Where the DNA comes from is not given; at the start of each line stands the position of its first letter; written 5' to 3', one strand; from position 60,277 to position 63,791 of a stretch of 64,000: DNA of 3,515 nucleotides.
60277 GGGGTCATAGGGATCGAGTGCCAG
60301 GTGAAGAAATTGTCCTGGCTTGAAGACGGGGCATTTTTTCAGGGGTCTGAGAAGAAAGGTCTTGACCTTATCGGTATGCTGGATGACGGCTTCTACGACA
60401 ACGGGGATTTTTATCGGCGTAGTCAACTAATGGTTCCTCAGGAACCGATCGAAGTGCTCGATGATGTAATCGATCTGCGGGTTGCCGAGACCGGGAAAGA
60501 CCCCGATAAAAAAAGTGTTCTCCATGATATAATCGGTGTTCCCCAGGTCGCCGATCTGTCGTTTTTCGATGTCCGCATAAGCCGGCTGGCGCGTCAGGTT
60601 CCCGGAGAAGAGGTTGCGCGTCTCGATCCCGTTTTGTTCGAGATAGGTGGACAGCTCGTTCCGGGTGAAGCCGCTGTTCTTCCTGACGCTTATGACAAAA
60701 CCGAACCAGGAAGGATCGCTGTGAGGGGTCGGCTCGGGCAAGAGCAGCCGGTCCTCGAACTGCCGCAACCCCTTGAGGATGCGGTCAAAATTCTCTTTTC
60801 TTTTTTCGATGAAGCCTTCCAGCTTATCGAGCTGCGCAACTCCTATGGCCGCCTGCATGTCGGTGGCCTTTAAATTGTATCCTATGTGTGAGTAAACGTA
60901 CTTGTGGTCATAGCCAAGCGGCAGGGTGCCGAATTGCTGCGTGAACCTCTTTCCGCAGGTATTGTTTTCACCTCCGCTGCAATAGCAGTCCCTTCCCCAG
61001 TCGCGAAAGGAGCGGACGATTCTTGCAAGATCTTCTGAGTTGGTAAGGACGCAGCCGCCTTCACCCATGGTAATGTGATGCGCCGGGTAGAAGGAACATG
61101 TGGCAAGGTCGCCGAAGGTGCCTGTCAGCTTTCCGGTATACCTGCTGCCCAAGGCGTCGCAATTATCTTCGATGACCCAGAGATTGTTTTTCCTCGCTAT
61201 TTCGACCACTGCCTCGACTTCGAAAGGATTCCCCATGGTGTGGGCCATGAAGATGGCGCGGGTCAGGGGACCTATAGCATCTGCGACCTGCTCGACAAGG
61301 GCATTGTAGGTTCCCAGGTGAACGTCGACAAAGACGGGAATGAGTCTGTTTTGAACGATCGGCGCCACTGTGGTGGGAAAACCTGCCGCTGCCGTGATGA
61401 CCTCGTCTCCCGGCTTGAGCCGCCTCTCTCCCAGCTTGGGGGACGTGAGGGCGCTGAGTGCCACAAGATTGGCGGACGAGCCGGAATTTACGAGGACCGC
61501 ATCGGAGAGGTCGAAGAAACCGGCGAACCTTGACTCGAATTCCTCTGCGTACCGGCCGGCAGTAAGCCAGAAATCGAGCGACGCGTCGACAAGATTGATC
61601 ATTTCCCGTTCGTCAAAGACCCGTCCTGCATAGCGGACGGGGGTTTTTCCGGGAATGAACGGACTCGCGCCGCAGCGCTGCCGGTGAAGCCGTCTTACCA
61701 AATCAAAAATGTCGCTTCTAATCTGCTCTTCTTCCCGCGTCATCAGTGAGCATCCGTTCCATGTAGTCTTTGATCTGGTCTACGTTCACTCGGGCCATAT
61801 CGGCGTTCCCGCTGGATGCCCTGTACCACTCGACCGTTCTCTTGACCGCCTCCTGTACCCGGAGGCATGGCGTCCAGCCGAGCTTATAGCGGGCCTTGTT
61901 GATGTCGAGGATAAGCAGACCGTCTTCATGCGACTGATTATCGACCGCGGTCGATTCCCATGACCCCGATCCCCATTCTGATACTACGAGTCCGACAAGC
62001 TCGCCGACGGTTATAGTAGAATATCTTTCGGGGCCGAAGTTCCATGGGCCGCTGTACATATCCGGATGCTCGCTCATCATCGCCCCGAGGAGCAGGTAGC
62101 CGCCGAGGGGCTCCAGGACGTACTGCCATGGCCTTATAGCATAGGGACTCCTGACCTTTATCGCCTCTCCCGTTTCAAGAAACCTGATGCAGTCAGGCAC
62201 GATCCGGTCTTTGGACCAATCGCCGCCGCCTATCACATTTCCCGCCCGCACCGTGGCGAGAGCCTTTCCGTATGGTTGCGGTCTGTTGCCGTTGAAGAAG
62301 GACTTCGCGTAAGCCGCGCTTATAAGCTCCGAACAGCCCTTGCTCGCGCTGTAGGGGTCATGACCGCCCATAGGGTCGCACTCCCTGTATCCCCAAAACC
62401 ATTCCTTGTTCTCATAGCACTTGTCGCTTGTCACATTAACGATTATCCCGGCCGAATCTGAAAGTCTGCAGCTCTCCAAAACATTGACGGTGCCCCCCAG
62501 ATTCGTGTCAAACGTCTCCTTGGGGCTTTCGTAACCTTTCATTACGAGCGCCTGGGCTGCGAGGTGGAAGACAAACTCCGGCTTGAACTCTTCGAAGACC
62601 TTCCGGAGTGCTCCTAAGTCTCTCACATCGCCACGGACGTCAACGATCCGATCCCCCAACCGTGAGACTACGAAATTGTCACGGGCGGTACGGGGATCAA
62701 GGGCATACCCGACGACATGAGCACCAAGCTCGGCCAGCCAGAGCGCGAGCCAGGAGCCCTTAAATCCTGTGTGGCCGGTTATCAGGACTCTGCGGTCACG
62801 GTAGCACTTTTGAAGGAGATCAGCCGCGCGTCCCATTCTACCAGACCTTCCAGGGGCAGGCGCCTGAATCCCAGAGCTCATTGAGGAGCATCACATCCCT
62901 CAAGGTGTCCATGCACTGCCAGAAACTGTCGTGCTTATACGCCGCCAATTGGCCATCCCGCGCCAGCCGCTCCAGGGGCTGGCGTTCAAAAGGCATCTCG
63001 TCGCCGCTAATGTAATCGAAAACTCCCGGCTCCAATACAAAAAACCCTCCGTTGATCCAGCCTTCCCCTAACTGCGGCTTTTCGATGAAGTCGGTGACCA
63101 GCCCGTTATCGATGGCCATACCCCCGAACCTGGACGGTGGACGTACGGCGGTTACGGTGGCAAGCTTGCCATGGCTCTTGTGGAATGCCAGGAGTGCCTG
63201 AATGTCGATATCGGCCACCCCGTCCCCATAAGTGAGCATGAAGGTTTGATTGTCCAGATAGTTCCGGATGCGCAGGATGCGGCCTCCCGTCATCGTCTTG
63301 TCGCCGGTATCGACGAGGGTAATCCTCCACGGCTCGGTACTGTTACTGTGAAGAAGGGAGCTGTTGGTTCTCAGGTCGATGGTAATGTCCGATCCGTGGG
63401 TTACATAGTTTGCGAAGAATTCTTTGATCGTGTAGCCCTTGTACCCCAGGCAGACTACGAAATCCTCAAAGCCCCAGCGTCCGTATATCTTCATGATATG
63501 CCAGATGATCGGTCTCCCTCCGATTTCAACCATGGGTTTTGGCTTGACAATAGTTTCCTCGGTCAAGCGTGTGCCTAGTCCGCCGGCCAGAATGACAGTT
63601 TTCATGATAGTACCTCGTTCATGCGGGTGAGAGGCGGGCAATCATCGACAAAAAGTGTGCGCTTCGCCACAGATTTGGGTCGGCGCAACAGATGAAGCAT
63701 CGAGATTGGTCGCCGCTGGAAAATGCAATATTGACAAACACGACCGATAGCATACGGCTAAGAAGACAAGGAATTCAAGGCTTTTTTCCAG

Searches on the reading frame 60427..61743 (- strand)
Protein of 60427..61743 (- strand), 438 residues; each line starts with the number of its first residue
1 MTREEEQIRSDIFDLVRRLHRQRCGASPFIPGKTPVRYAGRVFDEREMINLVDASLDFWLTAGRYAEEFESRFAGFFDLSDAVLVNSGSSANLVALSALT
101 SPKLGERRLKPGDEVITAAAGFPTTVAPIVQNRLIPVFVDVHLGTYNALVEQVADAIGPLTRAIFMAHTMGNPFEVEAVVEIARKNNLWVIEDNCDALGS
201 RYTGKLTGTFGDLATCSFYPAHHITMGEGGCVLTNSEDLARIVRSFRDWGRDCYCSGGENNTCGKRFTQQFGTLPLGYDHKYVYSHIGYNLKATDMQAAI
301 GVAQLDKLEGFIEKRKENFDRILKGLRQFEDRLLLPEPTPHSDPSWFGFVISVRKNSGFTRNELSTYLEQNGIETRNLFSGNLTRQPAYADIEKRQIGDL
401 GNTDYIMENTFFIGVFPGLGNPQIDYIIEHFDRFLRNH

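Call 7: search_protein_families(library=pfam, proteins=[window:60427-61743:-], max_evalue=0.01)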
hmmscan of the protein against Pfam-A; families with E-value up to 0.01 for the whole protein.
window:60427-61743:- (438 aa): 3 families
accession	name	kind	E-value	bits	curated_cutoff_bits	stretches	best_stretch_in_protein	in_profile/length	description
PF01041.23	DegT_DnrJ_EryC1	-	2.6e-88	297.1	19.8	1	47-430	6-358/360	DegT/DnrJ/EryC1/StrS aminotransferase family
PF00266.25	Aminotran_5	-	0.00042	19.8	21.5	1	64-201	43-183/371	Aminotransferase class-V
PF01053.26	Cys_Met_Meta_PP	-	0.0009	18.3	27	1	68-195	56-175/381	Cys/Met metabolism PLP-dependent enzyme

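Call 13: search_protein_families(library=ncbifam, proteins=[window:60427-61743:-], max_evalue=0.00001)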
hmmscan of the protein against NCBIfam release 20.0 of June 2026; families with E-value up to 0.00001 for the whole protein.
window:60427-61743:- (438 aa): 7 families
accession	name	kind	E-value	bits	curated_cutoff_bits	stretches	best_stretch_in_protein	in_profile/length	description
NF011936.0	PRK15407.1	equivalog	1.5e-212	706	423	1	3-437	4-438/440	lipopolysaccharide biosynthesis protein RfbH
TIGR03588.1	PseC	equivalog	5.6e-52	176.9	423.5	1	38-433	4-378/380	UDP-4-amino-4,6-dideoxy-N-acetyl-beta-L-altrosamine transaminase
TIGR04181.1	NHT_00031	hypoth_equivalog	5e-49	167.1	420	2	57-245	22-219/359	LegC family aminotransferase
NF008658.2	PRK11658.1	equivalog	9.4e-39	133.1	631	1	45-432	14-374/379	UDP-4-amino-4-deoxy-L-arabinose aminotransferase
NF008687.0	PRK11706.1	equivalog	5.4e-38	130.7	375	1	63-434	30-373/375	dTDP-4-amino-4,6-dideoxygalactose transaminase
TIGR02379.1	ECA_wecE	subfamily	3.2e-28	98.6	434.85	1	108-374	67-316/376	dTDP-4-amino-4,6-dideoxy-D-glucose transaminase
TIGR04427.1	PLP_DesI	equivalog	1.8e-26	93.2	650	1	43-254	29-232/390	dTDP-4-dehydro-6-deoxyglucose aminotransferase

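Call 87: find_encoding_contigs(protein=window:60427-61743:-, flank=10000, max_places=2)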
Protein window:60427-61743:- (438 aa): 8 contigs read that carry it; 2 places shown.
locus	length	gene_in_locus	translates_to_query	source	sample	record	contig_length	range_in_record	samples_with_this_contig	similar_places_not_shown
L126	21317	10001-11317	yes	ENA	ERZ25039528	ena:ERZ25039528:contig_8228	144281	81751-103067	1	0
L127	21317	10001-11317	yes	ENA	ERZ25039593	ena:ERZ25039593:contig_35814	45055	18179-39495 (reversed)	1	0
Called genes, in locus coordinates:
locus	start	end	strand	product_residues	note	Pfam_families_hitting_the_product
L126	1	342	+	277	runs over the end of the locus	-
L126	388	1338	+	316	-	PF20903:SPL, PF04055:Radical_SAM (faint)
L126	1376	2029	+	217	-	PF13197:DUF4013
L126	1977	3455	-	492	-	PF13231:PMT_2 (weak)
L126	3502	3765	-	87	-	-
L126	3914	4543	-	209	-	PF00535:Glycos_transf_2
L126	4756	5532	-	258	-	PF13489:Methyltransf_23, PF08241:Methyltransf_11 (weak), PF08242:Methyltransf_12 (weak), PF13649:Methyltransf_25 (weak)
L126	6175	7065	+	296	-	PF00483:NTP_transferase, PF12804:NTP_transf_3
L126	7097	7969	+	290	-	PF01370:Epimerase, PF04321:RmlD_sub_bind, PF16363:GDP_Man_Dehyd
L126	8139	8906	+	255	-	PF00483:NTP_transferase, PF12804:NTP_transf_3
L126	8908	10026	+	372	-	PF01073:3Beta_HSD (weak), PF01370:Epimerase, PF02719:Polysacc_synt_2, PF04321:RmlD_sub_bind (weak), PF16363:GDP_Man_Dehyd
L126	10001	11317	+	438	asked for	PF01041:DegT_DnrJ_EryC1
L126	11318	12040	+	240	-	PF00175:NAD_binding_1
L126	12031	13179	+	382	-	PF01073:3Beta_HSD, PF01370:Epimerase, PF07993:NAD_binding_4, PF16363:GDP_Man_Dehyd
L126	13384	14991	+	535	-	PF02776:TPP_enzyme_N (weak), PF00205:TPP_enzyme_M, PF02775:TPP_enzyme_C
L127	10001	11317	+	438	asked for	PF01041:DegT_DnrJ_EryC1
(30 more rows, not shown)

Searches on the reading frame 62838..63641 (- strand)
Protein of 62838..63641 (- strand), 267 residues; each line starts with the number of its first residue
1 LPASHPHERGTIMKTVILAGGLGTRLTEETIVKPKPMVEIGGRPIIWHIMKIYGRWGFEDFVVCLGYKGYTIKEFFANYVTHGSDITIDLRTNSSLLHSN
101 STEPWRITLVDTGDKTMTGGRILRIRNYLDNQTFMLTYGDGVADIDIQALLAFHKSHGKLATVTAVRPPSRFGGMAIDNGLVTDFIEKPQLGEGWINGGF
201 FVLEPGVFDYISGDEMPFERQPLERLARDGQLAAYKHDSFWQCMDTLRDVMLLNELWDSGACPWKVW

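Call 7: search_protein_families(library=pfam, proteins=[window:62838-63641:-], max_evalue=0.01)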
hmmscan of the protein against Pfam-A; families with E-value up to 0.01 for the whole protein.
window:62838-63641:- (267 aa): 2 families
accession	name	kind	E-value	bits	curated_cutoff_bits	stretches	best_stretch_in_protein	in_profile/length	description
PF00483.29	NTP_transferase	-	5e-22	79.1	21.2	1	14-241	1-226/245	Nucleotidyl transferase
PF12804.13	NTP_transf_3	-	1.4e-07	32.2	27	1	16-70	2-51/160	MobA-like NTP transferase domain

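Call 13: search_protein_families(library=ncbifam, proteins=[window:62838-63641:-], max_evalue=0.00001)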
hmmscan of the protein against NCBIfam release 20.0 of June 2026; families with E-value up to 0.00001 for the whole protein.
window:62838-63641:- (267 aa): 15 families
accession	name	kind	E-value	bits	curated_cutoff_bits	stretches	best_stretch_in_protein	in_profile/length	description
TIGR02623.1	G1P_cyt_trans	equivalog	9.6e-124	411.9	300.25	1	13-267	1-255/255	glucose-1-phosphate cytidylyltransferase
TIGR03992.1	Arch_glmU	subfamily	1.6e-24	86.5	292.1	2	13-87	1-75/393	bifunctional sugar-1-phosphate nucleotidylyltransferase/acetyltransferase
NF052502.1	man1P_GTase_Rv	exception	1.2e-22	80.3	440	1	14-249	2-222/352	mannose-1-phosphate guanylyltransferase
NF049965.1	GlMnHpPGnyltfHddC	equivalog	1.2e-19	70.9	300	2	13-80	1-68/221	D-glycero-D-manno-heptose 1-phosphate guanosyltransferase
NF041313.1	UDPGP_AglF_Halo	equivalog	2e-16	60.1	400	1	13-78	1-66/234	UTP--glucose-1-phosphate uridylyltransferase AglF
NF045761.1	NAMPUrTaseMurU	equivalog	9.9e-16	58.3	250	1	13-250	1-220/226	N-acetylmuramate alpha-1-phosphate uridylyltransferase MurU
NF041173.1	Sug_nt_acttase_Thmprot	equivalog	4.5e-15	55.5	600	1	13-213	1-178/405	bifunctional sugar-1-phosphate nucleotidylyltransferase/acetyltransferase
TIGR01208.1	rmlA_long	equivalog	5.4e-15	55.1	320.25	1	14-192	1-162/353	glucose-1-phosphate thymidylyltransferase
NF041135.1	IPPtranDIPPsyn_Thcocales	equivalog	9.9e-11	41.2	580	1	13-78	1-63/419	bifunctional L-myo-inositol-1-phosphate cytidylyltransferase/CDP-L-myo-inositol myo-inositolphosphotransferase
TIGR02091.1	glgC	equivalog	1e-09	38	424.9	1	15-195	3-182/364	glucose-1-phosphate adenylyltransferase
NF001947.0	PRK00725.1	subfamily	4.5e-09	35.6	470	1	15-190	19-194/426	glucose-1-phosphate adenylyltransferase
TIGR01099.1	galU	equivalog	8.8e-09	35.3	326.8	1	12-212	1-215/261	UTP--glucose-1-phosphate uridylyltransferase GalU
NF003670.0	PRK05293.1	equivalog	4.7e-08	32.4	470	1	15-190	7-182/382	glucose-1-phosphate adenylyltransferase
TIGR01173.1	glmU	equivalog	1.5e-07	30.7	366.85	1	13-83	1-68/452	bifunctional UDP-N-acetylglucosamine diphosphorylase/glucosamine-1-phosphate N-acetyltransferase GlmU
NF002023.0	PRK00844.1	subfamily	5.8e-06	25.4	458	0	137-191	124-183/408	glucose-1-phosphate adenylyltransferase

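Call 86: find_encoding_contigs(protein=window:62838-63641:-, flank=10000, max_places=2)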
Protein window:62838-63641:- (267 aa): no gene with exactly this product is on record in the collection.
